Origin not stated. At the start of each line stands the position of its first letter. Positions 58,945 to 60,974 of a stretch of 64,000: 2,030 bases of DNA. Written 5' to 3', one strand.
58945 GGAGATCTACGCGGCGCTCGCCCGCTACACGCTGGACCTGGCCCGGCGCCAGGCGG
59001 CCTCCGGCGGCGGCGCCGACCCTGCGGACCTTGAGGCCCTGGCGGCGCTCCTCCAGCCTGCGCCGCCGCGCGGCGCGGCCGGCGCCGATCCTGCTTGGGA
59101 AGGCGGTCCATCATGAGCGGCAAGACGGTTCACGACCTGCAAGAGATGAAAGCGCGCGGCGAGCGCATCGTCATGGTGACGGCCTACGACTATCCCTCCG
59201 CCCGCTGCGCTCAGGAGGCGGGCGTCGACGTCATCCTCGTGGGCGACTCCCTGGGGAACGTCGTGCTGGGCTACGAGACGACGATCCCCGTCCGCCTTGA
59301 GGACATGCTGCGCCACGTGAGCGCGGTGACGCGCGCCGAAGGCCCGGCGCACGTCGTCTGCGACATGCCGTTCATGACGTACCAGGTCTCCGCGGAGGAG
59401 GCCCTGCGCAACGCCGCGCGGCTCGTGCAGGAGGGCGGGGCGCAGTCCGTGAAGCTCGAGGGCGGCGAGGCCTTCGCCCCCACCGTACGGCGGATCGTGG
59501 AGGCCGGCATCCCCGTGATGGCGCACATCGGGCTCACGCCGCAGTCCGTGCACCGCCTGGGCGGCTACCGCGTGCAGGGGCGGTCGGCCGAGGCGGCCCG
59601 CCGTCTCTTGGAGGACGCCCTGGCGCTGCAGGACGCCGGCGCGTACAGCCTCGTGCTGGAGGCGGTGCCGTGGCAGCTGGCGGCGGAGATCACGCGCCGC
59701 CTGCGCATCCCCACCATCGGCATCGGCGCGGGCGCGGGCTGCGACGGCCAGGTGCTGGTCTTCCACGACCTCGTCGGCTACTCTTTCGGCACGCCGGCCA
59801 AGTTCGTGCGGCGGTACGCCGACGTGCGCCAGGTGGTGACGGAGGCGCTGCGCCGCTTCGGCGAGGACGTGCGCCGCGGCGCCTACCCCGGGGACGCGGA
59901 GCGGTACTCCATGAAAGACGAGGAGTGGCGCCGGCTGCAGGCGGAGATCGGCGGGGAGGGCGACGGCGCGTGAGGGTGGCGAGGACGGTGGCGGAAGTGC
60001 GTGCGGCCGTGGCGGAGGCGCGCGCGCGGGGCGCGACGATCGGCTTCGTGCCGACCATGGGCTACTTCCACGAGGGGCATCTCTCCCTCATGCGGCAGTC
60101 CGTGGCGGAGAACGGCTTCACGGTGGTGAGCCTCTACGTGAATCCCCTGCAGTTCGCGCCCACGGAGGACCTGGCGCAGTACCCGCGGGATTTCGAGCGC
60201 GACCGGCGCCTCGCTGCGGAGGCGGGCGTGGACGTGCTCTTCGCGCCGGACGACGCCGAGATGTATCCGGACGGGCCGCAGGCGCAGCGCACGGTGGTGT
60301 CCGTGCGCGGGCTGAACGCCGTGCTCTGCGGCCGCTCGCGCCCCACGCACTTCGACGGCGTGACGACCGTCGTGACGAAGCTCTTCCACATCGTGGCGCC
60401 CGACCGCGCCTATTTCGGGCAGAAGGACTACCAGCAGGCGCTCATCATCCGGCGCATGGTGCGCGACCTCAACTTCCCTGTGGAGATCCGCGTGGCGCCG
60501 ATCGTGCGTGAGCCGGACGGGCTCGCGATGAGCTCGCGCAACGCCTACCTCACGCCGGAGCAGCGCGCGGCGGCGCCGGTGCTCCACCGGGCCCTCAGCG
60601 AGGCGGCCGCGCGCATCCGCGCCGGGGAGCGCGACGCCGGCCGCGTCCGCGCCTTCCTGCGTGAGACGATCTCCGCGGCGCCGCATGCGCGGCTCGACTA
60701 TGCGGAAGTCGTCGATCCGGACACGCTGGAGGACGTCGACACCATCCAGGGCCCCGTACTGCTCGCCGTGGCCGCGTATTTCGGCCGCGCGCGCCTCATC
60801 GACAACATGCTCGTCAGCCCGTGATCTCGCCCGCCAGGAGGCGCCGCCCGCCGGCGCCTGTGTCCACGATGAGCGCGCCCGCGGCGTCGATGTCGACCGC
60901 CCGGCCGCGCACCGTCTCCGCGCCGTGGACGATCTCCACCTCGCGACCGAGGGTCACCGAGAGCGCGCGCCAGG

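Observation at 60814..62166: In-frame FolK-BirA fusion (HPPK joined to biotin--protein ligase)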

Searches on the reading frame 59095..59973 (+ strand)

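Call 3: search_protein_families(library=pfam, proteins=[window:59095-59973:+], max_evalue=0.01)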
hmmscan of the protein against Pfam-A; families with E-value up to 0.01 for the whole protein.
window:59095-59973:+ (292 aa): 4 families
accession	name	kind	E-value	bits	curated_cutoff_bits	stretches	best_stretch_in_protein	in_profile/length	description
PF02548.21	Pantoate_transf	-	9.2e-116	386.2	28.7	1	11-266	3-258/259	Ketopantoate hydroxymethyltransferase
PF13714.12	PEP_mutase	-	2.5e-06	27.7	31.5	1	16-124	2-107/240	Phosphoenolpyruvate phosphomutase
PF16153.10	DUF4861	-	0.0047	16.4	22.3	1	28-121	162-254/380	Domain of unknown function (DUF4861)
PF21761.2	RedAm-like_C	-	0.0082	16.8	27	0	232-277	35-80/127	NADPH-dependent reductive aminase-like, C-terminal domain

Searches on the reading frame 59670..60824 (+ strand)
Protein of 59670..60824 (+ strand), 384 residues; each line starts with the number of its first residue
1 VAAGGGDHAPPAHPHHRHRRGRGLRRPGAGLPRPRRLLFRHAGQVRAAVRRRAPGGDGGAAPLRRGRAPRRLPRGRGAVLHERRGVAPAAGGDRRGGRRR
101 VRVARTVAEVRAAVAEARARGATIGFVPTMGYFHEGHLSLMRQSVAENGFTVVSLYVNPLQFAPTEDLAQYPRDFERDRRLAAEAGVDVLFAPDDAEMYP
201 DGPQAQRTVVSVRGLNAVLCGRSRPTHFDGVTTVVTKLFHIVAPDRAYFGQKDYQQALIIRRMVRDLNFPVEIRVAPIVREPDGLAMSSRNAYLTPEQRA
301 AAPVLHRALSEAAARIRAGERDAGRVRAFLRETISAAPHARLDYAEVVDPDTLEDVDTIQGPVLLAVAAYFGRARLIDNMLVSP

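Call 3: search_protein_families(library=pfam, proteins=[window:59670-60824:+], max_evalue=0.01)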
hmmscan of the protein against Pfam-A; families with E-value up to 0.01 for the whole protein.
window:59670-60824:+ (384 aa): 1 family
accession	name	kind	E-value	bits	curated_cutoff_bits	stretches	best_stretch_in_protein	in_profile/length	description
PF02569.21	Pantoate_ligase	-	2e-109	365.3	20.7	1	103-380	2-267/268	Pantoate-beta-alanine ligase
